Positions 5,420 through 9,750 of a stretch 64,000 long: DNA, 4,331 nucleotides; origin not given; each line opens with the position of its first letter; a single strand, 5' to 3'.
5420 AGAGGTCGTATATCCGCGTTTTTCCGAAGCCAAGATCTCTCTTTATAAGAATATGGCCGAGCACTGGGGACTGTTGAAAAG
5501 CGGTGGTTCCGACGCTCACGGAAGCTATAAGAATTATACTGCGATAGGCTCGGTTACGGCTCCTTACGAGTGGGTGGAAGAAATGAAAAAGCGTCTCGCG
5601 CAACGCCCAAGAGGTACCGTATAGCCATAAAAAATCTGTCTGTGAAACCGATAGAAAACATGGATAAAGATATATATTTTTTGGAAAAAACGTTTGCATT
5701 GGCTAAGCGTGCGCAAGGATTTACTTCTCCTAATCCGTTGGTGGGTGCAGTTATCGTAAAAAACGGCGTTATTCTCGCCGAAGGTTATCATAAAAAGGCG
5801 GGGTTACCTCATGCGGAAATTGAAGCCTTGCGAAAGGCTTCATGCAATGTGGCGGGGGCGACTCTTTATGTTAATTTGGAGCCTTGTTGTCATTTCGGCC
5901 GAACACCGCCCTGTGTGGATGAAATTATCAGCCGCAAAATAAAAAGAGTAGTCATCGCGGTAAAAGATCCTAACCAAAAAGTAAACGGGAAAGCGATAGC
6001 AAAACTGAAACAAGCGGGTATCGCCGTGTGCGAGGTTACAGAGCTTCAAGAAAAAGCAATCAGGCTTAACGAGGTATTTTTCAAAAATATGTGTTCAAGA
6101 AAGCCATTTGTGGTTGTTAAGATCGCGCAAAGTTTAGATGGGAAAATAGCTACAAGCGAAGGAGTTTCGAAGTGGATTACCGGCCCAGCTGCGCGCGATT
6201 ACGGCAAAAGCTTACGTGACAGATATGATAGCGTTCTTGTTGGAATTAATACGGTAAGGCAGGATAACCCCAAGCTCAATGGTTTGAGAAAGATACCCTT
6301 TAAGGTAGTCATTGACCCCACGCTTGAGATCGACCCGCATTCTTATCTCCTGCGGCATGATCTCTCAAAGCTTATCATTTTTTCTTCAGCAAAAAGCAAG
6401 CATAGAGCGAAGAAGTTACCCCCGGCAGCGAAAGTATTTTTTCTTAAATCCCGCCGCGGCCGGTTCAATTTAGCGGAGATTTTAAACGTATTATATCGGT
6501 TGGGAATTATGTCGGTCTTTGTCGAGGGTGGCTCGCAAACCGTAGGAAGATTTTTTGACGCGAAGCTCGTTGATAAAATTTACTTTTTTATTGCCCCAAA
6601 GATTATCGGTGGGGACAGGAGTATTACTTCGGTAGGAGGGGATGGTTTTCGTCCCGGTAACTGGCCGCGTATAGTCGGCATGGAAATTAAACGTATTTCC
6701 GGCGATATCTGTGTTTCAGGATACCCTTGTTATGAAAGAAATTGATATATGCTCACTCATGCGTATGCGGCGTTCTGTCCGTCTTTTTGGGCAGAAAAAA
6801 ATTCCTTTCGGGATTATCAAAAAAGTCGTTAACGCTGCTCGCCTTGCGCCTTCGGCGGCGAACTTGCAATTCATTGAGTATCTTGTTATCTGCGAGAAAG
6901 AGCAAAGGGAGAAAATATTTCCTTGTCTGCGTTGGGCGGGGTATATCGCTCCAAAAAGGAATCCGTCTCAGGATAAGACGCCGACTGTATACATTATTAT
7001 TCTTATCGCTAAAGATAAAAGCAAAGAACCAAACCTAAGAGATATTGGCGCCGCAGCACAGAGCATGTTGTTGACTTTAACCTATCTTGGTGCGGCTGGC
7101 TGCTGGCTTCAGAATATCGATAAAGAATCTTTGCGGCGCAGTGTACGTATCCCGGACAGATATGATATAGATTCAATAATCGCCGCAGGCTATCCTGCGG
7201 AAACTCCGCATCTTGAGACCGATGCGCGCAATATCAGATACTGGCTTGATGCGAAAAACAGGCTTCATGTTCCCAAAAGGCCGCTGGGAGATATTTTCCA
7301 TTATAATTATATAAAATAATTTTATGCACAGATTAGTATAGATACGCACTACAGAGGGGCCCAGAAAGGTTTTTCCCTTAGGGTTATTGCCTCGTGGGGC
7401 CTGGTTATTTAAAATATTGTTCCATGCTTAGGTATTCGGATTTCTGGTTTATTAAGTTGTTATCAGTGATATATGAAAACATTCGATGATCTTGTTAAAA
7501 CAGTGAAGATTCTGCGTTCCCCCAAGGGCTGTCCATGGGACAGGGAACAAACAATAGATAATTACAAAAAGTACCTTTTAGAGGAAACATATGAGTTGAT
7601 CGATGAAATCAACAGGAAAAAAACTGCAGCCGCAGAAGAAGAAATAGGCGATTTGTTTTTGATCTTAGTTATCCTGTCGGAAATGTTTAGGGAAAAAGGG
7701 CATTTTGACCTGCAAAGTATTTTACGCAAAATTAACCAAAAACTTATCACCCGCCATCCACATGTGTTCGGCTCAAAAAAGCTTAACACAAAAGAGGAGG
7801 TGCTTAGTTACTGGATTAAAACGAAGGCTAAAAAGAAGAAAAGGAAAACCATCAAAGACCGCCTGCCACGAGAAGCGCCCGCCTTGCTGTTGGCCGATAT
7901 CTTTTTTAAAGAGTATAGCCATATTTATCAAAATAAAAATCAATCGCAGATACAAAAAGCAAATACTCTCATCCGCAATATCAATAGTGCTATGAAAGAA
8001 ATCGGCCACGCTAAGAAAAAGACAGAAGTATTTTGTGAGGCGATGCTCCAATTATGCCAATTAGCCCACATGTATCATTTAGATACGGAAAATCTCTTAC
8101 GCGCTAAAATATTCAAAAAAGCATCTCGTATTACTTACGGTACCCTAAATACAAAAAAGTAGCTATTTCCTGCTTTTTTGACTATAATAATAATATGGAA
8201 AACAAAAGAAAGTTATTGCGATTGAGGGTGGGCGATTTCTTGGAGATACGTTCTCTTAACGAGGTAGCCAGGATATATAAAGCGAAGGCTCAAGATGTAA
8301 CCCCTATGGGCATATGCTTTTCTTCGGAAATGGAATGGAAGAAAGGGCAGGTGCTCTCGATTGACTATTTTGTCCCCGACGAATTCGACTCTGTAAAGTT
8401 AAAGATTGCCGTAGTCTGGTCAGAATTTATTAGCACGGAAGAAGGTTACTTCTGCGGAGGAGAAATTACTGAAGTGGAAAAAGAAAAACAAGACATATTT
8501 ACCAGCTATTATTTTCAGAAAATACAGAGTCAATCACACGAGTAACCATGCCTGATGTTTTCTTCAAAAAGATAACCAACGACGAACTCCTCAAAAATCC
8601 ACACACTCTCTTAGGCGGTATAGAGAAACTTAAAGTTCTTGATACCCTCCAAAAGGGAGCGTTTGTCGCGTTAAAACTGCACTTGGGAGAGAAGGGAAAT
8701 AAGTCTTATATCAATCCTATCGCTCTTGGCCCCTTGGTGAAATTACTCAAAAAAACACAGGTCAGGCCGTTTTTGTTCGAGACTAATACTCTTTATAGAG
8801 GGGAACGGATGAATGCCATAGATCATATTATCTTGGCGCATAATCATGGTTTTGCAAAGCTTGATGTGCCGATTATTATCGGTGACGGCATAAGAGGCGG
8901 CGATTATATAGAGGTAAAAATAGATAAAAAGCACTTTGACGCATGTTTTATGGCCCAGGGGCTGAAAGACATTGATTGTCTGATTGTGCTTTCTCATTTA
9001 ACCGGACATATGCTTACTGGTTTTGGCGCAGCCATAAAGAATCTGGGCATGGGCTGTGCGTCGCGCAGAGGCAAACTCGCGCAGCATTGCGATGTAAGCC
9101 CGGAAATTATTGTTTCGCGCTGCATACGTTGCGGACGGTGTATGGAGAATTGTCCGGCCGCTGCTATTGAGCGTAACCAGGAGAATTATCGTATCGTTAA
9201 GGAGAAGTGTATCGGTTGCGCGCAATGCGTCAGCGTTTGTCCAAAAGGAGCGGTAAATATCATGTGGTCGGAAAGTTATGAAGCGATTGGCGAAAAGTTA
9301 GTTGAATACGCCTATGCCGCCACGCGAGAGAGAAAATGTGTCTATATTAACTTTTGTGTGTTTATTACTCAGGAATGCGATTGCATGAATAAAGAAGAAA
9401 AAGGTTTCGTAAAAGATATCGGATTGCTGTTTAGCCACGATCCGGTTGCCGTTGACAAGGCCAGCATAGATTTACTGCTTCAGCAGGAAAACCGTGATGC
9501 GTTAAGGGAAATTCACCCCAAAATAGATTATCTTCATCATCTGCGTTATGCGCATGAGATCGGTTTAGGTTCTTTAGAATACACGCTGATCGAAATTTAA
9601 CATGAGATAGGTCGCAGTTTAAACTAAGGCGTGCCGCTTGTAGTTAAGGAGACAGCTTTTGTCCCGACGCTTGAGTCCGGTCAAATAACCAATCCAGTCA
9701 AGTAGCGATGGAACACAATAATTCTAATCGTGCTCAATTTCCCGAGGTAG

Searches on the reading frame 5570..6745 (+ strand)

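Call 88: search_protein_families(library=pfam, proteins=[window:5570-6745:+], max_evalue=0.00001)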
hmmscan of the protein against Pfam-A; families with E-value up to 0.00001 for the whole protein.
window:5570-6745:+ (391 aa): 4 families
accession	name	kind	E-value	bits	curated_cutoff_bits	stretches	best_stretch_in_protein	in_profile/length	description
PF01872.23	RibD_C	-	2.4e-41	142.1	24.1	1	179-381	1-196/197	RibD C-terminal domain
PF00383.29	dCMP_cyt_deam_1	-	7.6e-19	67.9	25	1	31-130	1-101/102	Cytidine and deoxycytidylate deaminase zinc-binding region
PF14437.12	MafB19-deam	-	4.1e-11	43.4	27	1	43-147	12-117/142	MafB19-like deaminase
PF18785.7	Inv-AAD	-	1.2e-07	32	26.5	1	95-164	52-125/129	Invertebrate-AID/APOBEC-deaminase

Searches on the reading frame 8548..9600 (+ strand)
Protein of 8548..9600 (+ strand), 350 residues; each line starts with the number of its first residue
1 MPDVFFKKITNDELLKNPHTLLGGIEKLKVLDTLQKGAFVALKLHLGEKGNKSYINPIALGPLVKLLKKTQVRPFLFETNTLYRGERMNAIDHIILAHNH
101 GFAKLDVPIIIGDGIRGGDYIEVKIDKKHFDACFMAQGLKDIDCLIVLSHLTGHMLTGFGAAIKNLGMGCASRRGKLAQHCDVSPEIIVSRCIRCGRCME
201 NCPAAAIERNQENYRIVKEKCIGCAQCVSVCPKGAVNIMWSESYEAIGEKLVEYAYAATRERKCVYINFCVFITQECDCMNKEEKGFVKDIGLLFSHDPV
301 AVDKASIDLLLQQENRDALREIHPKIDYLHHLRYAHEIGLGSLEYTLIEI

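Call 88: search_protein_families(library=pfam, proteins=[window:8548-9600:+], max_evalue=0.00001)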
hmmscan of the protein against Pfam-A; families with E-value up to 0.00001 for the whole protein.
window:8548-9600:+ (350 aa): 12 families
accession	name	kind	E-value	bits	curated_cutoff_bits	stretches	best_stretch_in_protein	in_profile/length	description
PF04015.17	DUF362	-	1.2e-38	133.6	24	1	40-308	1-200/200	Domain of unknown function (DUF362)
PF00037.32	Fer4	-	6.7e-13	48.3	21.1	2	215-236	2-23/24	4Fe-4S binding domain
PF12838.12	Fer4_7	-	5.6e-12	46.4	27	1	191-235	1-52/52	4Fe-4S dicluster domain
PF12837.12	Fer4_6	-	2.6e-11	43.3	25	0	185-207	2-24/24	4Fe-4S binding domain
PF13237.11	Fer4_10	-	5.5e-11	42.7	25.5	1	187-232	4-53/53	4Fe-4S dicluster domain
PF12797.12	Fer4_2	-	3.5e-10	39.6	24.5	0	185-204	3-22/22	4Fe-4S binding domain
PF14697.11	Fer4_21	-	4.1e-10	40.1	35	1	190-236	6-57/59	4Fe-4S dicluster domain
PF13187.11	Fer4_9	-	2.8e-09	37.3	27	1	191-235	1-51/52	4Fe-4S dicluster domain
PF25160.1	LdpA_Fe-S-bd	-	9.3e-08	32.2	27.6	1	198-237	9-44/49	LdpA Fe-S cluster-binding domain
PF13484.11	Fer4_16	-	1.2e-06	29.6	30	0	191-212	1-22/66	4Fe-4S double cluster binding domain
PF12800.12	Fer4_4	-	1.8e-06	28.2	24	0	219-234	2-17/17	4Fe-4S binding domain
PF12798.12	Fer4_3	-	8.3e-06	26.7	27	0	221-235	1-15/15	4Fe-4S binding domain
